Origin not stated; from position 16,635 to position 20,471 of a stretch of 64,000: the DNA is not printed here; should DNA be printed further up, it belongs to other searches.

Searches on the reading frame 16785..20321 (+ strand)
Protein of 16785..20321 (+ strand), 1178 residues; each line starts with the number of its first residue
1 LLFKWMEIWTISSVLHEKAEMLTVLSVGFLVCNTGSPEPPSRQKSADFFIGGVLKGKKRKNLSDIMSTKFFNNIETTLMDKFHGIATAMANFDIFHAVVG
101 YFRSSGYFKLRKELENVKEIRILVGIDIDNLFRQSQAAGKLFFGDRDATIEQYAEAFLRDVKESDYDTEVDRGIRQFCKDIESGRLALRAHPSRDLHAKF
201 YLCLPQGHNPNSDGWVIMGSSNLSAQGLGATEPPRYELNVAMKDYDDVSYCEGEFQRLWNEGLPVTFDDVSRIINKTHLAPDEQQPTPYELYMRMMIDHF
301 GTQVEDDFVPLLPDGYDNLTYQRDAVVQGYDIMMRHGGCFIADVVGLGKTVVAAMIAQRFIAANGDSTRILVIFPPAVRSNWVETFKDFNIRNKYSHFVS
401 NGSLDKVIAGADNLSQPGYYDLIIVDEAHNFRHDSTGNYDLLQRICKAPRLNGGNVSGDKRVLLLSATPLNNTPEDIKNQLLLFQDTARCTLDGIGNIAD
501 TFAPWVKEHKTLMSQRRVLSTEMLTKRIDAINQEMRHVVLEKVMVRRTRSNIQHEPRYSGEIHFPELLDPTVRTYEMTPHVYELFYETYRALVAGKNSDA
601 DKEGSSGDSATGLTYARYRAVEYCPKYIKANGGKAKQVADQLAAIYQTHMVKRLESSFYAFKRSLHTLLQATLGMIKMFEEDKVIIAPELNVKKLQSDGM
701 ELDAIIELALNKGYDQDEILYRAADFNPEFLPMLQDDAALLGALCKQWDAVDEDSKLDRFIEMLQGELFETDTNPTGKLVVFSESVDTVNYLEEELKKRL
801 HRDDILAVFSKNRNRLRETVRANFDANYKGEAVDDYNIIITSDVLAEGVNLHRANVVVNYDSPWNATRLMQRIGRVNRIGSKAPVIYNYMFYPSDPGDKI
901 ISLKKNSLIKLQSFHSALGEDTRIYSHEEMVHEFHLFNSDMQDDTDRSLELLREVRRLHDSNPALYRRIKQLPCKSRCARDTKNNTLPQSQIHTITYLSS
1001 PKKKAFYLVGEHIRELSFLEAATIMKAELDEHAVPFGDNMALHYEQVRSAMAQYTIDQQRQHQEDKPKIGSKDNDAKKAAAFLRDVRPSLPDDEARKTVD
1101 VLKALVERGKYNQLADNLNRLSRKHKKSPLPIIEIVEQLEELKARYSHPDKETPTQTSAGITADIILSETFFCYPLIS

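Call 10: search_protein_families(library=pfam, proteins=[window:16785-20321:+], max_evalue=0.01)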
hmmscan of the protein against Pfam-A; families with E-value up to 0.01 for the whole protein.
window:16785-20321:+ (1178 aa): 7 families
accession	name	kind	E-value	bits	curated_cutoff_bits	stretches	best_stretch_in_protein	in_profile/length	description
PF00271.37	Helicase_C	-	9.8e-18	64.9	23.5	1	762-880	8-110/110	Helicase conserved C-terminal domain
PF00176.29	SNF2-rel_dom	-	2.1e-09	37.3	24.9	2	321-391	1-75/290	SNF2-related domain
PF04851.21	ResIII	-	7.1e-08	33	22.5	1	336-469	23-162/164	Type III restriction enzyme, res subunit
PF00270.35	DEAD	-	3.4e-06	27.4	26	1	339-475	17-165/167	DEAD/DEAH box helicase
PF13091.12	PLDc_2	-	8.7e-06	26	27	1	171-259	54-132/132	PLD-like domain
PF22590.2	Cas3-like_C_2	-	1.2e-05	26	27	1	777-878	3-103/106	CRISPR-associated nuclease/helicase Cas3, C-terminal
PF06087.18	Tyr-DNA_phospho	-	0.0058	16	22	1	196-232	348-383/445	Tyrosyl-DNA phosphodiesterase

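Call 11: search_protein_families(library=padloc, proteins=[window:16785-20321:+], max_evalue=0.001)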
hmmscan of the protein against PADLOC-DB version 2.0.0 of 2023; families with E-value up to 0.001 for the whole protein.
window:16785-20321:+ (1178 aa): 45 families (the best 25 are shown)
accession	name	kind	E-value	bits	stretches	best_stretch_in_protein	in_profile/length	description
PDLC01075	C3a139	-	4.8e-38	129.1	1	164-895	80-743/948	HKD+Snf2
PDLC02621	DrmD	-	5.8e-36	122.1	2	538-895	330-639/1040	DrmD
PDLC00659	HmaA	-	5.4e-30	102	2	744-882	476-613/1176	SNF2 helicase / DEAD-box helicase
PDLC02623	DrmD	-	1.3e-29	100.6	2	751-940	507-681/1040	DrmD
PDLC02840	DpdE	-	1.6e-28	97.6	2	708-896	494-671/1091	DpdE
PDLC02500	BrxHI|BrxHII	-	5e-26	89.5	1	737-891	442-586/933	BrxHI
PDLC02619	DrmD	-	1e-25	88.1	2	745-886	381-540/872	DrmD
PDLC02193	PLD_Helicase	-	6.9e-23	78.7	2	733-881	647-799/905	-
PDLC02843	DpdE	-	1.3e-21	74.3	2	341-474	180-302/1091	DpdE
PDLC02620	DrmD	-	5.9e-21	72.2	2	777-903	485-602/1060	DrmD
PDLC02632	DrmD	-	6.3e-20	69.2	1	732-890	476-635/662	DrmD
PDLC02504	BrxHI|BrxHII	-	1.8e-19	67.3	1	749-893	460-596/971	BrxHII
PDLC02572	DrmA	-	3.7e-19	66.2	1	729-883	470-625/1043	DrmA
PDLC04556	PDC-M27C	-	2.2e-17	60.7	1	419-489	193-260/892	-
PDLC02633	DrmD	-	2.6e-15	53.5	1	736-893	484-642/839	DrmD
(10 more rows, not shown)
